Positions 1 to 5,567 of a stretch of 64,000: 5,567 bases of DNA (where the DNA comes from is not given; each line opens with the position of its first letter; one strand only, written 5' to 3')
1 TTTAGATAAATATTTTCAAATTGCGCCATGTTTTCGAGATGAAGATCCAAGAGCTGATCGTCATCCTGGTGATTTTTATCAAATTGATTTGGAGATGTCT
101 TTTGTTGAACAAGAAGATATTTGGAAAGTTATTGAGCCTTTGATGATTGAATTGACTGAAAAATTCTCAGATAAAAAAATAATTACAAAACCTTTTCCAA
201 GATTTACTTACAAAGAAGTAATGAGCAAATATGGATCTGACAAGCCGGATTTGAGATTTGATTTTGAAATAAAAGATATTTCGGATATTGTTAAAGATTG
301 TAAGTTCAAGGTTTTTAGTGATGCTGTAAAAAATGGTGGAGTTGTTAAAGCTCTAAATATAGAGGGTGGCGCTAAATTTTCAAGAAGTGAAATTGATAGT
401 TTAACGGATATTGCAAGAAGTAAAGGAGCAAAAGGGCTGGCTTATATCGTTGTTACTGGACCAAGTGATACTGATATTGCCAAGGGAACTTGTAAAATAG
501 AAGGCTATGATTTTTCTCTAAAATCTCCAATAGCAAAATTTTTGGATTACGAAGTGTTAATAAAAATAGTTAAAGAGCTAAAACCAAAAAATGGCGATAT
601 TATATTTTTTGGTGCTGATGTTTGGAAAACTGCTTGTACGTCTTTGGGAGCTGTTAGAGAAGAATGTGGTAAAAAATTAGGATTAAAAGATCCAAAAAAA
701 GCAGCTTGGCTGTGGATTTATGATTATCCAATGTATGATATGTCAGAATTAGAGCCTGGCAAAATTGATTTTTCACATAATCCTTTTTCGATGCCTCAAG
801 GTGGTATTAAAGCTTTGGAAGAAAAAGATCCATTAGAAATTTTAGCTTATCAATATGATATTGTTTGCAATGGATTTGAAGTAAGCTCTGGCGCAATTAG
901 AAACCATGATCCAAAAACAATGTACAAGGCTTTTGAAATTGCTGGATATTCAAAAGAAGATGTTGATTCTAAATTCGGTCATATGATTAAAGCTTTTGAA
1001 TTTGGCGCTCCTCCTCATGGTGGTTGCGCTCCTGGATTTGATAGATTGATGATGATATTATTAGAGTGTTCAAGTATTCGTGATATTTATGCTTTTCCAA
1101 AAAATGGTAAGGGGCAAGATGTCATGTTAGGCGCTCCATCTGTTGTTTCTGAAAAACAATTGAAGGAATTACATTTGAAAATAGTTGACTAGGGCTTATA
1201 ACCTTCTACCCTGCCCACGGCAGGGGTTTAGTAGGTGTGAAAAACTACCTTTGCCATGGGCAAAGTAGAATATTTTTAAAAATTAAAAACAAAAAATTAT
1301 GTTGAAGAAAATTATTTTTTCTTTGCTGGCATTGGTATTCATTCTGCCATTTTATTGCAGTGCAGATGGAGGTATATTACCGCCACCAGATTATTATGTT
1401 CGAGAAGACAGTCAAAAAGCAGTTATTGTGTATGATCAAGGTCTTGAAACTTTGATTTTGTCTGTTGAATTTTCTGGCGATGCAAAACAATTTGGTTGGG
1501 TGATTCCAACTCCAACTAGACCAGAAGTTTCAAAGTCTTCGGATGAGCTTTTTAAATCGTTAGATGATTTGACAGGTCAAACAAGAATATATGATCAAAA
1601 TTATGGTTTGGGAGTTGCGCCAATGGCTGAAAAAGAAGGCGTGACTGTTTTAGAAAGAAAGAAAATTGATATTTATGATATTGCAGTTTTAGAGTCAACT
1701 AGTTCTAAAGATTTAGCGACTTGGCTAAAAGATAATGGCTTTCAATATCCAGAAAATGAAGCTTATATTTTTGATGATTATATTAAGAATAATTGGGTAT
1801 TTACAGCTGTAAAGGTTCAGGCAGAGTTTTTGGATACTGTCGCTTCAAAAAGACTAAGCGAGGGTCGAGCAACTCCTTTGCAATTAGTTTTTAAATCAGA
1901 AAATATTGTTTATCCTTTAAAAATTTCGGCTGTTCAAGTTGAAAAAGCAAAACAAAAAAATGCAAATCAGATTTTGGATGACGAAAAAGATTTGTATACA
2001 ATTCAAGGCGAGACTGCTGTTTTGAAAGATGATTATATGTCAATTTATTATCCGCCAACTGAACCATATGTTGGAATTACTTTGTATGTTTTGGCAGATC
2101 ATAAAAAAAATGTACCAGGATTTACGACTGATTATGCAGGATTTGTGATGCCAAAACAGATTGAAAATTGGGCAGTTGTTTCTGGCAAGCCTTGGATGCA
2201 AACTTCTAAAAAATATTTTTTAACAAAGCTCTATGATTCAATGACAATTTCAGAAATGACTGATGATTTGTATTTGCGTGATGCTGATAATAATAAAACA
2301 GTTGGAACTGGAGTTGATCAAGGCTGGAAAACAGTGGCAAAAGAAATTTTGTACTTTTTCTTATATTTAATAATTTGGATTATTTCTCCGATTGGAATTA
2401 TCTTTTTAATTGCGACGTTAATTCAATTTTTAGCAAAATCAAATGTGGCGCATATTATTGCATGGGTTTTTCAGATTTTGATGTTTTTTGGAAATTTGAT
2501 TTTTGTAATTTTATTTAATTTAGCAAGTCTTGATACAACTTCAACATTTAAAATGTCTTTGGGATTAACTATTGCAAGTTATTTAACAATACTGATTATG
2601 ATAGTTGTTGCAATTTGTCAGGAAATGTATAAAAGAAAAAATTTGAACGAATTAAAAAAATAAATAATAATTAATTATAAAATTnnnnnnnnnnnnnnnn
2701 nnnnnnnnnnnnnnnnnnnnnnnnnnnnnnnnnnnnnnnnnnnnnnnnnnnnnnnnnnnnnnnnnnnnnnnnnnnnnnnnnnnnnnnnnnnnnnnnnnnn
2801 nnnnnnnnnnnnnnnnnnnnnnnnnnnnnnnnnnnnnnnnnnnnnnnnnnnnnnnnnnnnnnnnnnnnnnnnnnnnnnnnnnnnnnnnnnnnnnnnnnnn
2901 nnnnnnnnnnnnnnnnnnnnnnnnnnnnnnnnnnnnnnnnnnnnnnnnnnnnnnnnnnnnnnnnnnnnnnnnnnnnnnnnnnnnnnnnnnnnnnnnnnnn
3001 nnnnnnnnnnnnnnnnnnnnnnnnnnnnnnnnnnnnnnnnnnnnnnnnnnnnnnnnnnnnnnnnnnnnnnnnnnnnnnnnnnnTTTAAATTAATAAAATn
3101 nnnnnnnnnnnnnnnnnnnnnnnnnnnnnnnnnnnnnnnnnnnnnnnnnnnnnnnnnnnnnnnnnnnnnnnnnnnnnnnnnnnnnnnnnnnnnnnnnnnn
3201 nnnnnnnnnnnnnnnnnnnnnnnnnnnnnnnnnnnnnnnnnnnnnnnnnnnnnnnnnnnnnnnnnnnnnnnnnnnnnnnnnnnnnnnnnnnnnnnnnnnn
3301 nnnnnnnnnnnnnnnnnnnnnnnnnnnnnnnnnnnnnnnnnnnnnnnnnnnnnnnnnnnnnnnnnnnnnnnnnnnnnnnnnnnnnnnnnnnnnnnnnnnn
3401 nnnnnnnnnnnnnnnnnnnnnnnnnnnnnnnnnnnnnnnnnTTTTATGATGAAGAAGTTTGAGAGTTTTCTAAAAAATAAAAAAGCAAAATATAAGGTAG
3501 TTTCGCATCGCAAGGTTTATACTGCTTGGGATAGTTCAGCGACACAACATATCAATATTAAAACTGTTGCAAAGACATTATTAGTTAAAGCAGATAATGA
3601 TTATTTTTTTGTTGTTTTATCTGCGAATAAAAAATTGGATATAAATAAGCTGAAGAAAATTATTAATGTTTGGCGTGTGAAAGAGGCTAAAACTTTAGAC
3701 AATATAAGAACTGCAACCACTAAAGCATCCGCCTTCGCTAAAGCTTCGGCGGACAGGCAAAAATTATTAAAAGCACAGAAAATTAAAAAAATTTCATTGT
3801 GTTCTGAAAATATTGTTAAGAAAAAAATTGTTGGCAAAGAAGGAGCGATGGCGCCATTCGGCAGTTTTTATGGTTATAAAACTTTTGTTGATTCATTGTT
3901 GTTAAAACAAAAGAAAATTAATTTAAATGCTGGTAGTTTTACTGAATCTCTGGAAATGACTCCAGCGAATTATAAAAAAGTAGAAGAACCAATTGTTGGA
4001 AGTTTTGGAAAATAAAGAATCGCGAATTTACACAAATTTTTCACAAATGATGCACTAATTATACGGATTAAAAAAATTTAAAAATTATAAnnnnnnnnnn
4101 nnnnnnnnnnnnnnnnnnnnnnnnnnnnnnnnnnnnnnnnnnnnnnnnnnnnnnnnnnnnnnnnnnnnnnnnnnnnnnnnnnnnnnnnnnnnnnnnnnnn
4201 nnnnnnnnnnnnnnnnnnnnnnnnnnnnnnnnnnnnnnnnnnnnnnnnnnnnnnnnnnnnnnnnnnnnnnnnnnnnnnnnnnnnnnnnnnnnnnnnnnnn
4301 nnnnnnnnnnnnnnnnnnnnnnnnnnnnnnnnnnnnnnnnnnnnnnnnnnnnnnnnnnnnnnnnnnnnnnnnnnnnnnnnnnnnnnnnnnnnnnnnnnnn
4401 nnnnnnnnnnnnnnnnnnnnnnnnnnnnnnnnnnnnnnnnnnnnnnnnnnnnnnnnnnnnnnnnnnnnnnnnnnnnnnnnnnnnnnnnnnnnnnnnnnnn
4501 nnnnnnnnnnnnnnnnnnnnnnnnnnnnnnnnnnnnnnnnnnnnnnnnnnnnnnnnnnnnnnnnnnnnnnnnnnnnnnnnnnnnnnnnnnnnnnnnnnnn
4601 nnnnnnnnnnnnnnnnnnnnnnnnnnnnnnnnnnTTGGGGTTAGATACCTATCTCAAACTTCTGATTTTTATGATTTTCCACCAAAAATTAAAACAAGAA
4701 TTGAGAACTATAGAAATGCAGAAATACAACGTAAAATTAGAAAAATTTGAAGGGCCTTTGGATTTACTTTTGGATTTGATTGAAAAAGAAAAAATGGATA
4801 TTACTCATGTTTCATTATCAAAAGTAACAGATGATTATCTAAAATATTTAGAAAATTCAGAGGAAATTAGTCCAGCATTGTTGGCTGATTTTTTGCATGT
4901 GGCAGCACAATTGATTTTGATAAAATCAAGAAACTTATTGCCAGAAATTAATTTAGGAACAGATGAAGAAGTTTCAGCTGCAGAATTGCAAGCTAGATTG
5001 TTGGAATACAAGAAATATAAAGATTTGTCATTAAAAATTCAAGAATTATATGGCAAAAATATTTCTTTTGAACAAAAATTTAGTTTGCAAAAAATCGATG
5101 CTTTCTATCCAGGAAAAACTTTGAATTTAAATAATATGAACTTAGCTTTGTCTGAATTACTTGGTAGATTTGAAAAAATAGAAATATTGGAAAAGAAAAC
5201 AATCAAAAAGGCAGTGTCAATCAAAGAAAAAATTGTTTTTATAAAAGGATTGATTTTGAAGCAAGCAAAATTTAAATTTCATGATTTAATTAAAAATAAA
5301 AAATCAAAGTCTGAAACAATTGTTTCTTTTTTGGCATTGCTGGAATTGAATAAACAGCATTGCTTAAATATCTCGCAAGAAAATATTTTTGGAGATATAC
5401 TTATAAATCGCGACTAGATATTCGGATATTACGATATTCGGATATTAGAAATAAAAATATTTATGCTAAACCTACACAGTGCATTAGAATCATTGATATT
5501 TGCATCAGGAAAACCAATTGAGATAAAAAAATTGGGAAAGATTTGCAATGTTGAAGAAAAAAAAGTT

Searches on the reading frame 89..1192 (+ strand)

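Call 80: search_protein_families(library=pfam, max_evalue=0.00001, proteins=[window:89-1192:+])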
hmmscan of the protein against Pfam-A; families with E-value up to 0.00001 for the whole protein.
window:89-1192:+ (367 aa): 2 families
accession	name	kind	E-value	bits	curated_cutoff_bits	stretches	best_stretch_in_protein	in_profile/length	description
PF00152.25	tRNA-synt_2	-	2.2e-54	185.1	25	1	1-339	119-307/308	tRNA synthetases class II (D, K and N)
PF02938.19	GAD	-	2.3e-23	82.7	23.4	1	76-186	1-95/95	GAD domain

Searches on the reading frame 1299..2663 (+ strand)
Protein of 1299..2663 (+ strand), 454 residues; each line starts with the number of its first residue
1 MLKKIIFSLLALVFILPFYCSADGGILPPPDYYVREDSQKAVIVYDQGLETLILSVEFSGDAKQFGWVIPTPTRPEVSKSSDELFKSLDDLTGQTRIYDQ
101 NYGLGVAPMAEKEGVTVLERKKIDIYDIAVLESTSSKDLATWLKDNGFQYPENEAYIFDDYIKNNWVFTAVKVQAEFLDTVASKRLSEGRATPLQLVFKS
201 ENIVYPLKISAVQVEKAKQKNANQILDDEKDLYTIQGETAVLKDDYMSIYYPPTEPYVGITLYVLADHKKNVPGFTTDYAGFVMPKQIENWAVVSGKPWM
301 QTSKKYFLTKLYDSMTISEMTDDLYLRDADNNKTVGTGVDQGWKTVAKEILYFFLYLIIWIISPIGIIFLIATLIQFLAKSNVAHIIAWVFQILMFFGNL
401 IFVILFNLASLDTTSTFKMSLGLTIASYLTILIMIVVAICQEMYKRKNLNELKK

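Call 80: search_protein_families(library=pfam, max_evalue=0.00001, proteins=[window:1299-2663:+])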
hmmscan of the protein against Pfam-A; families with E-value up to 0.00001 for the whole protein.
window:1299-2663:+ (454 aa): 1 family
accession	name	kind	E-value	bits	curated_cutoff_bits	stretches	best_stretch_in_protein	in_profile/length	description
PF10092.14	DUF2330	-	1.1e-33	117.1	24.7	1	21-213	5-202/279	Uncharacterized protein conserved in bacteria (DUF2330)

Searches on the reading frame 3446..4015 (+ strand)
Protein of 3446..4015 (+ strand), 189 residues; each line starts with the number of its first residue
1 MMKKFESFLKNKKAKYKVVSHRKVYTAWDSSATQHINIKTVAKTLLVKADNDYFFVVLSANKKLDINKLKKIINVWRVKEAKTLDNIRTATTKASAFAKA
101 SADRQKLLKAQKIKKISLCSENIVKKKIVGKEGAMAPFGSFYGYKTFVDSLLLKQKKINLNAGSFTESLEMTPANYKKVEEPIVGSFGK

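Call 80: search_protein_families(library=pfam, max_evalue=0.00001, proteins=[window:3446-4015:+])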
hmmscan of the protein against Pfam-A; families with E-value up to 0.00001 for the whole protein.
window:3446-4015:+ (189 aa): 1 family
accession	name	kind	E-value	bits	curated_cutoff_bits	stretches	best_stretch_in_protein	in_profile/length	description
PF04073.20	tRNA_edit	-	2.8e-18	66.6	25.5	2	21-80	1-61/123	Aminoacyl-tRNA editing domain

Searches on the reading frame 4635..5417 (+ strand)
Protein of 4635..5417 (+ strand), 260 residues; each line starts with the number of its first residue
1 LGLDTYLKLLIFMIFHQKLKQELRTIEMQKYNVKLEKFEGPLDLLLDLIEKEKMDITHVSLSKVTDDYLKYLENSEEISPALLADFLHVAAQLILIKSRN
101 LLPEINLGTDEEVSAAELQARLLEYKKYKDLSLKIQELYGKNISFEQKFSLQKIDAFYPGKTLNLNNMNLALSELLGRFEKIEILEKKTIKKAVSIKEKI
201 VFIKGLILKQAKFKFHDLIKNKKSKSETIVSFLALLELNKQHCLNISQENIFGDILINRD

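Call 80: search_protein_families(library=pfam, max_evalue=0.00001, proteins=[window:4635-5417:+])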
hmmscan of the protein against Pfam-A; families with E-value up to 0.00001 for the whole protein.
window:4635-5417:+ (260 aa): 1 family
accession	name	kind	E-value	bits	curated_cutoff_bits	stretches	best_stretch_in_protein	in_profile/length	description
PF02616.19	SMC_ScpA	-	4.3e-22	79.7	24.6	1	48-257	1-229/232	Segregation and condensation protein ScpA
